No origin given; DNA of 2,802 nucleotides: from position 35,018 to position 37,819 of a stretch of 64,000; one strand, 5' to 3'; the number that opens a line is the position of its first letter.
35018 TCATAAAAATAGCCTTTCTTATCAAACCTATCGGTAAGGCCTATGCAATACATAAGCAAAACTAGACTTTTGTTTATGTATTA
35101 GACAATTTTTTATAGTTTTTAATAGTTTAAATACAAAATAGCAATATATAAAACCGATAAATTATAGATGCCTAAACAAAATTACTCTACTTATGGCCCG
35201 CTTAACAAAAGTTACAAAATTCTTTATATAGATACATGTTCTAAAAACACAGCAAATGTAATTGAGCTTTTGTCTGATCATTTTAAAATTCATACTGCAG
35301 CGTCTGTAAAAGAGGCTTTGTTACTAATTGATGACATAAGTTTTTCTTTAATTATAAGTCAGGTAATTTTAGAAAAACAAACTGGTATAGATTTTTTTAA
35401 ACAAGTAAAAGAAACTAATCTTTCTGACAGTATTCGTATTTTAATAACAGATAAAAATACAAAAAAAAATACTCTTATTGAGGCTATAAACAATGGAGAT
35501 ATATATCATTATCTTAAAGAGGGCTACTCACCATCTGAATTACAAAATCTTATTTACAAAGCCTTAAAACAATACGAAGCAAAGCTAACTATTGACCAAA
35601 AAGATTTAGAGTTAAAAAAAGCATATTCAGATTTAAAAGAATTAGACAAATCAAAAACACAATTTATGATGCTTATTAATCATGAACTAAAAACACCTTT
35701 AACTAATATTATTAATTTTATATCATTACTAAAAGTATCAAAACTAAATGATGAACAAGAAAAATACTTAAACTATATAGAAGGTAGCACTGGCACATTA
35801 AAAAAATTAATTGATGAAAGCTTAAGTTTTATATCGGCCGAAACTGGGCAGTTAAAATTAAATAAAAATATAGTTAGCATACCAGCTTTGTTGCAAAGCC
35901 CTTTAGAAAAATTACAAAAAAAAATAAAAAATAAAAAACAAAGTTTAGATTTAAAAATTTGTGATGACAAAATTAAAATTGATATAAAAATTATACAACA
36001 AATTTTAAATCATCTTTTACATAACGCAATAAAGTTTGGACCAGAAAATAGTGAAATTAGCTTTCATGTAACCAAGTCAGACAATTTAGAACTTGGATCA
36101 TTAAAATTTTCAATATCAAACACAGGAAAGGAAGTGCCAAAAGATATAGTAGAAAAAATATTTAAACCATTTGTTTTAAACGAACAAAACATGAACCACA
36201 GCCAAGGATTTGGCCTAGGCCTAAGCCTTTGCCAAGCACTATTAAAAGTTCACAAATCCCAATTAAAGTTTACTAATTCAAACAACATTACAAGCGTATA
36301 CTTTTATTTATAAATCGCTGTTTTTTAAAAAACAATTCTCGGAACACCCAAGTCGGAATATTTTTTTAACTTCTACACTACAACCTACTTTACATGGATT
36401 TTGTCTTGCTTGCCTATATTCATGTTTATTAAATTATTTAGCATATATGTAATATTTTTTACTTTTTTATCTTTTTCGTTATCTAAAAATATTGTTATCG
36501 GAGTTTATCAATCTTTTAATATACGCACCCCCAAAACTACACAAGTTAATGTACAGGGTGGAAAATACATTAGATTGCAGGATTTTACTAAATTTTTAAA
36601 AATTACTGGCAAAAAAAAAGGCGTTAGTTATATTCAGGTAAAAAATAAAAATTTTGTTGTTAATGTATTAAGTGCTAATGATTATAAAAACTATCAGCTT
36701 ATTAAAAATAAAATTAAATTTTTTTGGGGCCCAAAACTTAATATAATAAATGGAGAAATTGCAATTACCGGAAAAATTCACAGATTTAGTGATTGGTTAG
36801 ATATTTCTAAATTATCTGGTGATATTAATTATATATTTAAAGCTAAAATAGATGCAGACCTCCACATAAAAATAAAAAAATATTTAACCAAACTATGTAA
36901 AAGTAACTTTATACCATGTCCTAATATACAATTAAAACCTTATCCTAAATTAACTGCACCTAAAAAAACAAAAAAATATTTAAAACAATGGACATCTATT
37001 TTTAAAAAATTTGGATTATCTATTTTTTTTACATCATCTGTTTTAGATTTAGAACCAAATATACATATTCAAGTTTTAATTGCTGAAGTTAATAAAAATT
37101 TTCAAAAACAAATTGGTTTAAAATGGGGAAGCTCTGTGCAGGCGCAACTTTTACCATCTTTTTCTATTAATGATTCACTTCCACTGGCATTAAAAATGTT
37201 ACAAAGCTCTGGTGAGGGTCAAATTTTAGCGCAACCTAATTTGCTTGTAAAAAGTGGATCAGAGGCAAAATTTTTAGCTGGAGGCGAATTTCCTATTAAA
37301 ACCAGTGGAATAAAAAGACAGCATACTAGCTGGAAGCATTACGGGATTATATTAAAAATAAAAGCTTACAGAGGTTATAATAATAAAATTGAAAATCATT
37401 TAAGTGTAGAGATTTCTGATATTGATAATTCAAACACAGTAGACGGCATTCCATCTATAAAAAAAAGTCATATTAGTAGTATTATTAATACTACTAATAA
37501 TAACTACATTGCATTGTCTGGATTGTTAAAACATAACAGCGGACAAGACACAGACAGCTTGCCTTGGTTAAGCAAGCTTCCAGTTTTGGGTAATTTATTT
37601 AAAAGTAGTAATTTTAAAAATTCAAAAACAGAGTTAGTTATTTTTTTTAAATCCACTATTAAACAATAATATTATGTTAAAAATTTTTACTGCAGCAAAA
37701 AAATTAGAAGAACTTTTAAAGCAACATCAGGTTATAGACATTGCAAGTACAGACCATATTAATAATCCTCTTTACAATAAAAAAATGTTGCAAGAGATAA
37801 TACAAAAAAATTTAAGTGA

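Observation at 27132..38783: Atypical, split and apparently incomplete Tad/Flp-like pilus locus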

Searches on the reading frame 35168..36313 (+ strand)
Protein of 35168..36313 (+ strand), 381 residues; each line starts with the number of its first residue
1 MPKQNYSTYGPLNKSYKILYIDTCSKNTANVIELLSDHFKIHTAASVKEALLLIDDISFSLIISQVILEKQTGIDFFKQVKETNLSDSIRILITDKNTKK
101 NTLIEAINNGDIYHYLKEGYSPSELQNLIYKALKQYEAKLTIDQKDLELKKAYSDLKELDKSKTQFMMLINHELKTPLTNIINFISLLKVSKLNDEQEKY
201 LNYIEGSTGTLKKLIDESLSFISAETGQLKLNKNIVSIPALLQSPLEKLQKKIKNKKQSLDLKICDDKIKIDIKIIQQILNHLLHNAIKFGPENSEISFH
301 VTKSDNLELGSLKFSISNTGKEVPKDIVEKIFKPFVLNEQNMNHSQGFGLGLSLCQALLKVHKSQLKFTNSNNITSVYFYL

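Call 5: search_protein_families(library=pfam, max_evalue=0.1, proteins=[window:35168-36313:+])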
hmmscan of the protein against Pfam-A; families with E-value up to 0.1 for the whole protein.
window:35168-36313:+ (381 aa): 3 families
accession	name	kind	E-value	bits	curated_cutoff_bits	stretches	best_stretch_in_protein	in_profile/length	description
PF02518.31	HATPase_c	-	5e-17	62.8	26.4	1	272-378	2-104/111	Histidine kinase-, DNA gyrase B-, and HSP90-like ATPase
PF00512.31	HisKA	-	2.8e-13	50.1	26.9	1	163-226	2-65/66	His Kinase A (phospho-acceptor) domain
PF00072.30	Response_reg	-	1.5e-07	32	30.2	1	26-127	12-108/111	Response regulator receiver domain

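Call 6: search_protein_families(library=ncbifam, max_evalue=0.1, proteins=[window:35168-36313:+])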
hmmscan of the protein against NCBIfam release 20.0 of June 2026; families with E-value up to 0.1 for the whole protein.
window:35168-36313:+ (381 aa): 96 families (the best 25 are shown)
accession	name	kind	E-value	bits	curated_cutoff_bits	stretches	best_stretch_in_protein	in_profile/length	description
TIGR02956.1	TMAO_torS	equivalog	2.2e-33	115.4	676.5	1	140-378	441-676/967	TMAO reductase system sensor histidine kinase/response regulator TorS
TIGR02966.1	phoR_proteo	equivalog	5.5e-31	107.8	334.2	1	66-370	20-321/333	phosphate regulon sensor histidine kinase PhoR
NF011874.0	PRK15347.1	equivalog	1.7e-30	105.8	852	1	136-375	373-605/921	two component system sensor kinase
NF006800.0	PRK09303.1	equivalog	3.6e-29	101.9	342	1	134-371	122-364/383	histidine kinase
NF046044.1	PnpS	equivalog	2.4e-28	99.2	400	1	149-372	156-379/390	two-component system histidine kinase PnpS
NF008302.0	PRK11091.1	equivalog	1.1e-27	96.6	838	1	146-376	265-497/779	aerobic respiration two-component sensor histidine kinase ArcB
NF033091.0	HK_VanS_ACDEFG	equivalog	2.3e-27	95.9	400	1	141-377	52-288/293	vancomycin resistance histidine kinase VanS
NF038297.2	hybrid_HK_HrmK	equivalog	3.4e-27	95.3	725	1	129-370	201-443/607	hybrid histidine kinase/response regulator HrmK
NF008312.0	PRK11100.1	equivalog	5.1e-27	94.8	356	1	164-372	257-462/477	two-component system sensor histidine kinase CreC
NF047465.1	hybrid_HK_LvrA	exception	2.2e-26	92.1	1200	1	136-371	177-409/819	hybrid histidine kinase/response regulator LvrA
NF033092.0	HK_WalK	equivalog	3.3e-26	92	725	1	157-379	366-590/594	cell wall metabolism sensor histidine kinase WalK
NF045595.1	HK_scytonemin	equivalog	5.6e-25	87.8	865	1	144-375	396-626/637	scytonemin biosynthesis sensor histidine kinase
NF045900.1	HisKinCpxALeg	equivalog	1.5e-24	86.6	800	1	142-372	210-439/451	two-component system sensor histidine kinase CpxA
NF008099.0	PRK10841.1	equivalog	9.6e-24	83.2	920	1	160-378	467-684/949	two-component system sensor histidine kinase RcsC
NF007898.0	PRK10604.1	equivalog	2.3e-23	83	478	1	152-372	201-411/433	two-component system sensor histidine kinase RstB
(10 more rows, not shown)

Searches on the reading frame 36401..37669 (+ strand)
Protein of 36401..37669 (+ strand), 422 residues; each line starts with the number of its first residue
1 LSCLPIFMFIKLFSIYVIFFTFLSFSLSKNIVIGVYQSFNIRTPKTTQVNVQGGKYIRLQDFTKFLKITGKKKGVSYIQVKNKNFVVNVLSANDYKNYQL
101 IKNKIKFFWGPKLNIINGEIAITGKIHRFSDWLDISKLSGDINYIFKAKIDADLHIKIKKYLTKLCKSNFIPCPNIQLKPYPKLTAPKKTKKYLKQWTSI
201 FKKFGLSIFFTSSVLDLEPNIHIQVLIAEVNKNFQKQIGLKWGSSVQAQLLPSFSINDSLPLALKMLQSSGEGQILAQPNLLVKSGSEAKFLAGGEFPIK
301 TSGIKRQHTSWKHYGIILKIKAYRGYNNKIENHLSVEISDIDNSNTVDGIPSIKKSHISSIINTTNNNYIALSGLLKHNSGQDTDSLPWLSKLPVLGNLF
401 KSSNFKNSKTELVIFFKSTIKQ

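Call 5: search_protein_families(library=pfam, max_evalue=0.1, proteins=[window:36401-37669:+])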
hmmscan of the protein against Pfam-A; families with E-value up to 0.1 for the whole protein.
window:36401-37669:+ (422 aa): 2 families
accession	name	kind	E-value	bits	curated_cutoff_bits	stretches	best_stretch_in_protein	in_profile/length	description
PF00263.26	Secretin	-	8.7e-35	120.2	27.5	1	267-420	2-167/169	Bacterial type II and III secretion system protein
PF25619.1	PhiKZ_gp119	-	0.03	14.7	27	1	71-117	16-62/177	Bacteriophage PhiKZ vertex-binding protein gp119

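Call 6: search_protein_families(library=ncbifam, max_evalue=0.1, proteins=[window:36401-37669:+])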
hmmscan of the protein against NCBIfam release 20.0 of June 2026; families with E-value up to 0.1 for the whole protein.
window:36401-37669:+ (422 aa): 8 families
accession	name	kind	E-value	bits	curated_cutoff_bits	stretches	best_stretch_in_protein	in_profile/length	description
TIGR02517.1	type_II_gspD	equivalog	7.3e-26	90.8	351.35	1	258-418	415-587/600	type II secretion system secretin GspD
TIGR02515.1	IV_pilus_PilQ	subfamily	1.6e-23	83.4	284.35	1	257-416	258-422/428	type IV pilus secretin PilQ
TIGR02516.1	type_III_yscC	equivalog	7.6e-19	67.6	238.45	1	218-418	232-458/463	type III secretion system outer membrane ring subunit SctC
TIGR02519.1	pilus_MshL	equivalog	8.2e-15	54.6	250.2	1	338-420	206-289/290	pilus (MSHA type) biogenesis protein MshL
NF010083.0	PRK13568.1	equivalog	1.2e-10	40.7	554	1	260-418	252-414/419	DNA uptake porin HofQ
NF007851.2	PRK10560.1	exception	1.5e-07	30.6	598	1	261-417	245-405/412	DNA uptake porin HofQ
NF011873.0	PRK15346.1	equivalog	1.9e-07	30.1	524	1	333-407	403-480/499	EscC/YscC/HrcC family type III secretion system outer membrane ring protein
NF042912.1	Amuc_1098_fam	equivalog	1.5e-06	26.6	750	1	350-420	725-795/805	Amuc_1098 family type IV pilus outer membrane protein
